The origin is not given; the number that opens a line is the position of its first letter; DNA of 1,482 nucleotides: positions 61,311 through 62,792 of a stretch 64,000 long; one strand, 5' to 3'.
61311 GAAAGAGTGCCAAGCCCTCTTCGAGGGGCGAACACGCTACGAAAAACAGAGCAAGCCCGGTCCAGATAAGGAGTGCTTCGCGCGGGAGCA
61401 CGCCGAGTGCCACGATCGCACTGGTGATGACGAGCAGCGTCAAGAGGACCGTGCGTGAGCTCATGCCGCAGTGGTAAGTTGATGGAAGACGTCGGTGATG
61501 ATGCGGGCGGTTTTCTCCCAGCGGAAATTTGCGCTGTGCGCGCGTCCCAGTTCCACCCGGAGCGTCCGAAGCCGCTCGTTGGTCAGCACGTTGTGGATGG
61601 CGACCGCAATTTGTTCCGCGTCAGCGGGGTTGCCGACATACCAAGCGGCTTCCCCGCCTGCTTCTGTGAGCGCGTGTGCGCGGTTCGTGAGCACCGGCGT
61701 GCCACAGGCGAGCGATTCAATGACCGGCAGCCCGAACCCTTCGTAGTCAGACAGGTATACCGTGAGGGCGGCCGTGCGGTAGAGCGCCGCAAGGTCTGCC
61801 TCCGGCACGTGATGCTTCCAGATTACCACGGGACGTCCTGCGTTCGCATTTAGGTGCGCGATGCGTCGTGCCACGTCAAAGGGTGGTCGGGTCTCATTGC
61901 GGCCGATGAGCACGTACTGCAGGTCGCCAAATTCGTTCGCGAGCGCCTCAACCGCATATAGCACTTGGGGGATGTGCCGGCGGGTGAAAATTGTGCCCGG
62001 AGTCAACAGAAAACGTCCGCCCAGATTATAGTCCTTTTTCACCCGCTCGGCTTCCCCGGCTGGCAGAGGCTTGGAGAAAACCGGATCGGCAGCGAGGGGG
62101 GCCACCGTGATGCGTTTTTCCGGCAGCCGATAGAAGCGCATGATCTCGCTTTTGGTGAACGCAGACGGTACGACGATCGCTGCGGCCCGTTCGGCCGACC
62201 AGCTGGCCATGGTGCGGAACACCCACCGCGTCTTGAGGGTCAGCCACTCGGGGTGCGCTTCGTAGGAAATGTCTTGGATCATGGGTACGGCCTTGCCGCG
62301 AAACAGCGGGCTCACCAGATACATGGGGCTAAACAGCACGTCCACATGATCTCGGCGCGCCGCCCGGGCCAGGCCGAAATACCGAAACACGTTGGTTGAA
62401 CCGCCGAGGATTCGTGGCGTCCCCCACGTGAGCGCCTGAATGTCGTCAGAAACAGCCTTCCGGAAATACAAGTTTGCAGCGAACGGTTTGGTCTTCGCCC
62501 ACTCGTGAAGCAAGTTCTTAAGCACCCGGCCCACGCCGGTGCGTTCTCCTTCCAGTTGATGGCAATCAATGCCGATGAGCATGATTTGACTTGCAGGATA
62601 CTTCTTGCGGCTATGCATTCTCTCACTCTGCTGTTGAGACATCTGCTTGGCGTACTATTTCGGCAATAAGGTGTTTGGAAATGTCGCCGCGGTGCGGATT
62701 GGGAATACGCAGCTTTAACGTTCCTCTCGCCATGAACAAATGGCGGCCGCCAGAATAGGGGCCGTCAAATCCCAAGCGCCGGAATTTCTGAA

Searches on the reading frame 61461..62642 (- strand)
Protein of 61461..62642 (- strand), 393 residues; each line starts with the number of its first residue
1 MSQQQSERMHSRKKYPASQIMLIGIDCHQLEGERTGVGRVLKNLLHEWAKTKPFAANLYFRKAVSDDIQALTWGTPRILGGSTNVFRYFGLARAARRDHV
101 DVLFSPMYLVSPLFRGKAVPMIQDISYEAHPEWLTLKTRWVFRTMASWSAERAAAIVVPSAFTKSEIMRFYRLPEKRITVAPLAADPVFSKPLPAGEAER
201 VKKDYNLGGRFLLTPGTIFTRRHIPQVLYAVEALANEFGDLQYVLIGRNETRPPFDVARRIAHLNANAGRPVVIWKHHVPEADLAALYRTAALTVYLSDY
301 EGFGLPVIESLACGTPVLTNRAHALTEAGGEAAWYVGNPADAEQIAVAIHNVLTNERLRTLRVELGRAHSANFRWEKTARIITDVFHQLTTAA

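Call 72: find_encoding_contigs(protein=window:61461-62642:-, flank=10000, max_places=2)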
Protein window:61461-62642:- (393 aa): no gene with exactly this product is on record in the collection.
